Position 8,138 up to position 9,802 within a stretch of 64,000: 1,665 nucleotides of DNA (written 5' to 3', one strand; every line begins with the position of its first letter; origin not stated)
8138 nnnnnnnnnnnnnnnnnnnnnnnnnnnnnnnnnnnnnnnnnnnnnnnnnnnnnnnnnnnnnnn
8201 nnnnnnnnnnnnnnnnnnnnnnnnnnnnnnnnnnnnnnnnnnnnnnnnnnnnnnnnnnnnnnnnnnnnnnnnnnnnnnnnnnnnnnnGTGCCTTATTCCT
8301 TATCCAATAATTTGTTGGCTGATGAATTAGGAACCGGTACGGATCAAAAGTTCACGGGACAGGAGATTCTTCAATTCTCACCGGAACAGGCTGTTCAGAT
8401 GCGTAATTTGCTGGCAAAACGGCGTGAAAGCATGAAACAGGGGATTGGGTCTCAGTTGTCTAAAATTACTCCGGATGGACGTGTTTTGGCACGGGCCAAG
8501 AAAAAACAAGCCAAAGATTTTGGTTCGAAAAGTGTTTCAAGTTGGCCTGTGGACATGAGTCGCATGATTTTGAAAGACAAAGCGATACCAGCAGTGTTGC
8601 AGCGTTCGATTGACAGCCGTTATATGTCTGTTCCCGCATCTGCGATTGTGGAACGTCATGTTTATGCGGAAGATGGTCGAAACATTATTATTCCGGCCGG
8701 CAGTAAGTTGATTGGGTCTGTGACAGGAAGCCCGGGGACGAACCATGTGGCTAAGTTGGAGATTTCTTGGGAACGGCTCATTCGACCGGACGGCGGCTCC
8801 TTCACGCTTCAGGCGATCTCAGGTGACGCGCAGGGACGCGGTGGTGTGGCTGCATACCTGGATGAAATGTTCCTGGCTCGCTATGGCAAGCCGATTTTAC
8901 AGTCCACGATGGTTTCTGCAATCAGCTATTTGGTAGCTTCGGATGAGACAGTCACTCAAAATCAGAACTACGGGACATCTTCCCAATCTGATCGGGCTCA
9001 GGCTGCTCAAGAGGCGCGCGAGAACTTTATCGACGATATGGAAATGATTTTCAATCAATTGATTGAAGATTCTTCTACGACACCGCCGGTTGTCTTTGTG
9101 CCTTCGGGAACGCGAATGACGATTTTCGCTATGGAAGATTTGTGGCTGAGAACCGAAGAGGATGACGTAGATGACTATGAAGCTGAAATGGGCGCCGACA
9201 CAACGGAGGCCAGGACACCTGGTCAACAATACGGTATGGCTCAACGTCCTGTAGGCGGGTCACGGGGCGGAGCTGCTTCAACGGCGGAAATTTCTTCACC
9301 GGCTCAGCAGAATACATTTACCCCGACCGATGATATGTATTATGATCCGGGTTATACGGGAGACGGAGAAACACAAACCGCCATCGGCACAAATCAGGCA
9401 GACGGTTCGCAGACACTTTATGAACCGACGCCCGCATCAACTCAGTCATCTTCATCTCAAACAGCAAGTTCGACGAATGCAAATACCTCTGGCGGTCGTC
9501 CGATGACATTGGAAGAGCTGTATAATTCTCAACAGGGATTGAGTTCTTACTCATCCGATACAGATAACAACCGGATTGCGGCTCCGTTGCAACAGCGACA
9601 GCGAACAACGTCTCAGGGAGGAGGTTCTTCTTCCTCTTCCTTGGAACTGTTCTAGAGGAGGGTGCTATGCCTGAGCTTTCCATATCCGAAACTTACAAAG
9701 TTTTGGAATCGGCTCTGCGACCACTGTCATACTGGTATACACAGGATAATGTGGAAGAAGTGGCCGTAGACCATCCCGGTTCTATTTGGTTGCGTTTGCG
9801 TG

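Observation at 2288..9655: CagY-like giant VirB10 (2455 aa) with ~1700-residue repeat-built periplasmic spacer and an extra disordered C-terminal tail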

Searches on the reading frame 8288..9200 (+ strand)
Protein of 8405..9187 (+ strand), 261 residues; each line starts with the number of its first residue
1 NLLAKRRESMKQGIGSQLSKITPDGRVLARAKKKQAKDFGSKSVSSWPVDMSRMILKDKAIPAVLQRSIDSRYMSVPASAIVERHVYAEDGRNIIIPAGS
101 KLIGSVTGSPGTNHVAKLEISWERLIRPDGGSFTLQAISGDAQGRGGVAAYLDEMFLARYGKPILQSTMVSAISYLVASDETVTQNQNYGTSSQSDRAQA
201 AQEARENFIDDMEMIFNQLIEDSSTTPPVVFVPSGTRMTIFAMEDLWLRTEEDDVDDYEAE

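Call 24: find_related_loci(query=window:8288-9200:+, collection=genome_contigs, flank=10000)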
Query window:8288-9200:+ (304 aa) in genome_contigs; peptide patterns used: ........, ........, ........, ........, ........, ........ (x = any residue, [..] = any of these).
85 stretches matched a pattern; 5 encode a relative of the query (tblastn E <= 1e-3); 4 distinct loci.
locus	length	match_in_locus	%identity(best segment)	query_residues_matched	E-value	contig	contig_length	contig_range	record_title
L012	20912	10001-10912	96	1-304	0e+0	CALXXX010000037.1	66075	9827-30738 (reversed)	MAG: uncultured Alphaproteobacteria bacterium isolate E27__bin304 genome assembly, contig: E27__k127_3335759, whole geno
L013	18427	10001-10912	95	1-304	0e+0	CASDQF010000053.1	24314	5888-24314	uncultured Alphaproteobacteria bacterium isolate SI.O49.metabat-bins.29 genome assembly, contig: SI.O49.metabat-bins.29.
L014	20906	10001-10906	77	3-304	2e-157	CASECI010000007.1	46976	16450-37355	uncultured Alphaproteobacteria bacterium isolate CO.O44.metabat-bins.45 genome assembly, contig: CO.O44.metabat-bins.45.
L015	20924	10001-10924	69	1-304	2e-142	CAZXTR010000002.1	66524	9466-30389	MAG TPA_asm: uncultured Lactobacillales bacterium isolate SRP263991_co3_209 genome assembly, contig: NODE_203_length_665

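Call 65: find_homologous_proteins(query=window:8405-9187:+, max_evalue=1e-10)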
Query window:8405-9187:+ (261 aa): 127 proteins with E <= 1e-10 among 1781 candidates; the best 120 are listed.
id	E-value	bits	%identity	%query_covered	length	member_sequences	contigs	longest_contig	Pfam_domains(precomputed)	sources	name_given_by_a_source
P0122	1.1e-95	337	100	61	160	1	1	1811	PF03743.20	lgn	-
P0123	2.8e-82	294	64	81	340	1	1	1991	PF03743.20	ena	-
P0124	2.8e-70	254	48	99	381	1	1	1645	PF03743.20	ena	-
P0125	9.6e-70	252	58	79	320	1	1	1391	PF03743.20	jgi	jgi:hypothetical protein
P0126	4.8e-68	247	53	95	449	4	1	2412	PF03743.20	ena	-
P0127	2.8e-67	244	49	99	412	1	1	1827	PF03743.20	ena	-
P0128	1.1e-65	239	74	55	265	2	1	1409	PF03743.20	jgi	-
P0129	7.8e-65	236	56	81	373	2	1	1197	PF03743.20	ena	-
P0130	5.5e-64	234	47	97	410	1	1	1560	PF03743.20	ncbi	-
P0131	2.1e-63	232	48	95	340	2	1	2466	PF03743.20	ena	-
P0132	1.3e-62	229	48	84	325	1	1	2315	PF03743.20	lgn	-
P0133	1.2e-61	226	48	99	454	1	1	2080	PF03743.20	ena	-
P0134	9.0e-60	220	46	94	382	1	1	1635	PF03743.20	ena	-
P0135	1.4e-59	219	49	82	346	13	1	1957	PF03743.20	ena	-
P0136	1.7e-59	219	47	85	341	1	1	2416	PF03743.20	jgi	-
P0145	3.3e-56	208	44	96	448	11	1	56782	PF03743.20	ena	-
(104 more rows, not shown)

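Call 66: find_encoding_contigs(protein=P0145, flank=8000, max_places=1)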
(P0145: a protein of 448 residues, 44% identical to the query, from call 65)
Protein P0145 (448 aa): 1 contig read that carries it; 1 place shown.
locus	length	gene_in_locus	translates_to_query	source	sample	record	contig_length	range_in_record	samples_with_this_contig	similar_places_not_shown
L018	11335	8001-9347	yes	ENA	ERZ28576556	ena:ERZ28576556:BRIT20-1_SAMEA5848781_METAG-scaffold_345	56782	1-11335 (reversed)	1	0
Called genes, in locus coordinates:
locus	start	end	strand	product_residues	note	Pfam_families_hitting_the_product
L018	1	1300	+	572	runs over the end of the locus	PF03524:CagX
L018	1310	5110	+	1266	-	PF21784:Bflower (faint), PF21785:Bflower_2 (weak), PF05593:RHS_repeat (faint), PF21785:Bflower_2, PF12396:DUF3659 (weak), PF21785:Bflower_2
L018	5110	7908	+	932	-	-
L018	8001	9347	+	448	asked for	PF03743:TrbI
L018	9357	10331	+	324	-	PF00437:T2SSE, PF01580:FtsK_SpoIIIE (faint)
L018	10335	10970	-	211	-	PF03193:RsgA_GTPase (weak), PF00009:GTP_EFTU (faint), PF01926:MMR_HSR1, PF02421:FeoB_N (weak)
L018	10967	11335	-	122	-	?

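Call 76: search_protein_representatives(protein=window:8405-9187:+)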
Query: 261 residues. Proteins with E-value up to 0.001 (for the whole library): 4519; up to 1e-10: 1207; up to 1e-30: 102. The best 150 are listed.
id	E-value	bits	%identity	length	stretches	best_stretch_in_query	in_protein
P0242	9.5e-129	443.9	77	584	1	2-261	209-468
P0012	1.3e-122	423.9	73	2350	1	1-261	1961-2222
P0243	9.4e-112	388.3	70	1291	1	2-261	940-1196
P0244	1.7e-111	387.5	70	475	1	2-261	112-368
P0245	5.2e-111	385.9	71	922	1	2-261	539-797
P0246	9.6e-100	349.0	63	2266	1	1-261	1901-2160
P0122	3.6e-96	337.3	100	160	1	54-213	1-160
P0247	6.5e-95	333.2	61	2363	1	2-260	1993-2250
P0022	9.6e-95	332.6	61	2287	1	2-257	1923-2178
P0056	2.8e-91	321.3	57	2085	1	5-259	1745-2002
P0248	3.2e-89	314.5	62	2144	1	2-255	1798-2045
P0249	2.5e-85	301.8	59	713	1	2-258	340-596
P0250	6.7e-85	300.4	59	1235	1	3-259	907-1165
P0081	5.5e-84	297.4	55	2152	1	2-256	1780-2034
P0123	9.0e-83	293.5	64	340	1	51-261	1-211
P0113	2.0e-56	207.2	48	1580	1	6-256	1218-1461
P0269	3.6e-56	206.4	50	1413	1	42-254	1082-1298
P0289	9.4e-42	159.2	43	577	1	42-250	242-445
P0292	1.8e-40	155.0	42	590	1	39-249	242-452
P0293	6.6e-40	153.1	38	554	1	25-250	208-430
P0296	1.9e-38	148.4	41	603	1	42-250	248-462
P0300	3.9e-36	140.8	39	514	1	9-250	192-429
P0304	5.7e-35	137.0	37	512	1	43-250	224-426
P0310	1.4e-33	132.4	36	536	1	43-251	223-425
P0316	2.5e-31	125.1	34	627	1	41-252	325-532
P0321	1.6e-30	122.5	39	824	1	32-251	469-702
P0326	4.1e-30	121.1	39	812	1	40-260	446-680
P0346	7.0e-28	113.8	34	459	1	36-249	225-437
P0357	9.7e-27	110.0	35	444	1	48-253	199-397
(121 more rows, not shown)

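Call 77: list_cluster_members(proteins=[P0289, P0292, P0293, P0296, P0300, P0304, P0310, P0316, P0346, P0357])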
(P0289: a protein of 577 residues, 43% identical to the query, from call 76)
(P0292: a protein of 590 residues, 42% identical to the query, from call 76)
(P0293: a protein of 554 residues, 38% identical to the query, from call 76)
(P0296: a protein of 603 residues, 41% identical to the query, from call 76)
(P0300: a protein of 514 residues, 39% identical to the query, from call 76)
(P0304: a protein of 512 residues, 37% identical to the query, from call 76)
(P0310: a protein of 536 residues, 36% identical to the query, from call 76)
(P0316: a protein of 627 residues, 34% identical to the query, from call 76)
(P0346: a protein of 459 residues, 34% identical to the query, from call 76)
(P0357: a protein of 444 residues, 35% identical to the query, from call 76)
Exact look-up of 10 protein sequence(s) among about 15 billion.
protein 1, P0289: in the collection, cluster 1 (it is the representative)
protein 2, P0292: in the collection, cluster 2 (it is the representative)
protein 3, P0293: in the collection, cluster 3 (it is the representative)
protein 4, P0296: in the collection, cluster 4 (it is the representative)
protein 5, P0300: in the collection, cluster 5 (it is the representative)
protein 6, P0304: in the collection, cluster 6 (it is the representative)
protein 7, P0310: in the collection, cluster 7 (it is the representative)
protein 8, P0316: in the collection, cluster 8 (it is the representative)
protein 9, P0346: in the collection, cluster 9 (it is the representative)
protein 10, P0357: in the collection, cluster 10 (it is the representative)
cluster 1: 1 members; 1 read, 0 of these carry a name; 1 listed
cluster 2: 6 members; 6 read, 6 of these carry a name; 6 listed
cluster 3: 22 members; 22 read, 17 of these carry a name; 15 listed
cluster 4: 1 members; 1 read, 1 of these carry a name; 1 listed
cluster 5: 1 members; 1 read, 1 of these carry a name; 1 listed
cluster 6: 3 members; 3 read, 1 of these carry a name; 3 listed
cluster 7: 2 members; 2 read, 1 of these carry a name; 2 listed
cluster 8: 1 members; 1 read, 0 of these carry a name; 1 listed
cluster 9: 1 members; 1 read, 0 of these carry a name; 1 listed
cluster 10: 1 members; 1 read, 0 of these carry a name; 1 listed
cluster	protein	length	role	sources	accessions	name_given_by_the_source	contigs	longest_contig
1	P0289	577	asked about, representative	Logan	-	-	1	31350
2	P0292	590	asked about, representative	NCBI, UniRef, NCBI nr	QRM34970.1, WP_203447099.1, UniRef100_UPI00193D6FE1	TrbI/VirB10 family protein [Microvirga sp. VF16] | TrbI/VirB10 family protein n=1 Tax=Microvirga sp. VF16 TaxID=2807101 RepID=UPI00193D6FE1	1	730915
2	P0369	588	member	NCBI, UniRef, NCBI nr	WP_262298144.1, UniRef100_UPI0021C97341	TrbI/VirB10 family protein [Microvirga sesbaniae] | TrbI/VirB10 family protein n=2 Tax=Microvirga TaxID=186650 RepID=UPI0021C97341 | TrbI/VirB10 family protein [Microvirga sp. HBU67692]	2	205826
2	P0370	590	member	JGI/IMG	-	hypothetical protein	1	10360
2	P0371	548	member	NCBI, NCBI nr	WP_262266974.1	TrbI/VirB10 family protein [Microvirga yunnanensis] | TrbI/VirB10 family protein [Microvirga sp. HBU65207]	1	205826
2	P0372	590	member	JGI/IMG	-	type IV secretory pathway VirB10-like protein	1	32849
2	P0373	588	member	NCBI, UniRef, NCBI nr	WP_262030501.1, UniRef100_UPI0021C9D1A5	TrbI/VirB10 family protein [Microvirga sp. Mcv34] | TrbI/VirB10 family protein n=1 Tax=Microvirga sp. Mcv34 TaxID=2926016 RepID=UPI0021C9D1A5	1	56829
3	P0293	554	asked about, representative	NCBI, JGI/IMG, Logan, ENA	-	type IV secretion system protein VirB10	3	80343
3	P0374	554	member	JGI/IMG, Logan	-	type IV secretion system protein VirB10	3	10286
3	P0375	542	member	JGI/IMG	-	type IV secretion system protein VirB10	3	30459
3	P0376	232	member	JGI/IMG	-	hypothetical protein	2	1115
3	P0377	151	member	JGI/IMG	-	hypothetical protein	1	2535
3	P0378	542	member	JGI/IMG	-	type IV secretion system protein VirB10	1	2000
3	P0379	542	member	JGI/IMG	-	type IV secretion system protein VirB10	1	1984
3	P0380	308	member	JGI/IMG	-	hypothetical protein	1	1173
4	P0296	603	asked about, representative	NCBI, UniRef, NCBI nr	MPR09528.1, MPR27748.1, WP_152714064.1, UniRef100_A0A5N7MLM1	TrbI/VirB10 family protein [Microvirga tunisiensis] | TrbI/VirB10 family protein n=1 Tax=Microvirga tunisiensis TaxID=2108360 ...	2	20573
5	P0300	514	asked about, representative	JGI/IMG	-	type IV secretion system protein VirB10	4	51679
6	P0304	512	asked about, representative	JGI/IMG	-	hypothetical protein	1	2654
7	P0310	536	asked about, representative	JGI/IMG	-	hypothetical protein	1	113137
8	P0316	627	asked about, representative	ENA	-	-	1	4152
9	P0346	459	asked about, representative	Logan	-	-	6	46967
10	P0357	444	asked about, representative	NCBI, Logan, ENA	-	-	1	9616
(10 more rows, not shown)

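Call 80: search_protein_families(library=pfam, proteins=[P0292, P0296, P0293, P0289, P0300, P0316, P0321, P0326, P0269], max_evalue=0.001)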
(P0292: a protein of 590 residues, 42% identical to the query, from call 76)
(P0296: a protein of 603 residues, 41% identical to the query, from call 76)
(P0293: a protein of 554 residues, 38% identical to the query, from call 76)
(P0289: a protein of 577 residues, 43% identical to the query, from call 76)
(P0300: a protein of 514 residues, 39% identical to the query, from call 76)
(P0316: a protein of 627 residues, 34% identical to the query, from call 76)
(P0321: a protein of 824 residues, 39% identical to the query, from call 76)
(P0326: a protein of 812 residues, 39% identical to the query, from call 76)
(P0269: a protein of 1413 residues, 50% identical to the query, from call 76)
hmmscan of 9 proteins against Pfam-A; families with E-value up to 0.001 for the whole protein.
P0292 (590 aa): 1 family
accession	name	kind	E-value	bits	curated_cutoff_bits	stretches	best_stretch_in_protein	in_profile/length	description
PF03743.19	TrbI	-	8.1e-32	111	35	1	259-451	2-188/188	Bacterial conjugation TrbI-like protein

P0296 (603 aa): 1 family
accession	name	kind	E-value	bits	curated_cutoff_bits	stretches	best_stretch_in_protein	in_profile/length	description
PF03743.19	TrbI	-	4e-36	125.1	35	1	261-460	2-188/188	Bacterial conjugation TrbI-like protein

P0293 (554 aa): 5 families
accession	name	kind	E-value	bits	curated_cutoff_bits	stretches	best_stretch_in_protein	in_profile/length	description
PF03743.19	TrbI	-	2.7e-39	135.4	35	1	237-427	2-187/188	Bacterial conjugation TrbI-like protein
PF22544.2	HYDIN_VesB_CFA65-like_Ig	-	4.6e-07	30.4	25.5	1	62-157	7-99/100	HYDIN/CFA65/VesB-like, Ig-like domain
PF22073.2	Cep192_D4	-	1.5e-06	28.8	35.5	1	62-158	8-110/112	Cep192 domain 4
PF15780.11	ASH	-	0.00014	22.4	27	1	61-135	10-81/98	Abnormal spindle-like microcephaly-assoc'd, ASPM-SPD-2-Hydin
PF07610.17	DUF1573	-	0.00066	20.1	26.1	0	62-157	5-96/98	Protein of unknown function (DUF1573)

P0289 (577 aa): 1 family
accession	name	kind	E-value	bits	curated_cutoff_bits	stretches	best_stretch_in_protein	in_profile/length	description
PF03743.19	TrbI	-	7.3e-38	130.7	35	1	255-443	2-188/188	Bacterial conjugation TrbI-like protein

P0300 (514 aa): 4 families
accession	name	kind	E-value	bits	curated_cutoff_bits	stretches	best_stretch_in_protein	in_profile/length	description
PF03743.19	TrbI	-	1.3e-43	149.5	35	1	239-427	1-188/188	Bacterial conjugation TrbI-like protein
PF15780.11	ASH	-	6.5e-08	33.1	27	1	66-152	12-95/98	Abnormal spindle-like microcephaly-assoc'd, ASPM-SPD-2-Hydin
PF22544.2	HYDIN_VesB_CFA65-like_Ig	-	3.4e-07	30.9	25.5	1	67-161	9-99/100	HYDIN/CFA65/VesB-like, Ig-like domain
PF22073.2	Cep192_D4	-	1.1e-05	26.1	35.5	1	66-163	9-111/112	Cep192 domain 4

P0316 (627 aa): 2 families
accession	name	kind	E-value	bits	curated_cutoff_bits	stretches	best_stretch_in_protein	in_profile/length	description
PF03743.19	TrbI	-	1.5e-41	142.7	35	1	339-527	2-187/188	Bacterial conjugation TrbI-like protein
PF22544.2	HYDIN_VesB_CFA65-like_Ig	-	0.00012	22.7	25.5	1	74-164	10-97/100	HYDIN/CFA65/VesB-like, Ig-like domain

P0321 (824 aa): 1 family
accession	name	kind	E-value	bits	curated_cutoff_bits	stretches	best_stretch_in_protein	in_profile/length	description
PF03743.19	TrbI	-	1.9e-20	73.9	35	1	517-698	23-187/188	Bacterial conjugation TrbI-like protein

P0326 (812 aa): 1 family
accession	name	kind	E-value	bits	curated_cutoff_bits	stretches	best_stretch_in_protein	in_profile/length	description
PF03743.19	TrbI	-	2.4e-18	67.1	35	1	461-667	2-187/188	Bacterial conjugation TrbI-like protein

P0269 (1413 aa): 4 families
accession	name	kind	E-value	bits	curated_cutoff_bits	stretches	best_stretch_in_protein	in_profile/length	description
PF21785.3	Bflower_2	-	1.1e-54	183.5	38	7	755-833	22-98/112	5-fold beta-flower protein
PF03743.19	TrbI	-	3.5e-31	108.9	35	1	1095-1290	2-186/188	Bacterial conjugation TrbI-like protein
PF21784.3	Bflower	-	5.1e-16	59.5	25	1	792-844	9-60/116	4-fold beta flower protein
PF12396.14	DUF3659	-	5.6e-09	36.2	24.8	0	188-234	13-55/61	Protein of unknown function (DUF3659)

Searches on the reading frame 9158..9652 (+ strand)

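Call 81: search_protein_families(library=pfam, proteins=[window:9158-9652:+], max_evalue=1)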
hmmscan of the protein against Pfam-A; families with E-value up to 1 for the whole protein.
window:9158-9652:+ (165 aa): 1 family
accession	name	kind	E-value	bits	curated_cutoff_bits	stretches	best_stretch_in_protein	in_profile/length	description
PF12855.13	Ecl1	-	0.97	10.9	28.3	0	41-153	70-158/170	TORC1 inhibitor Ecl family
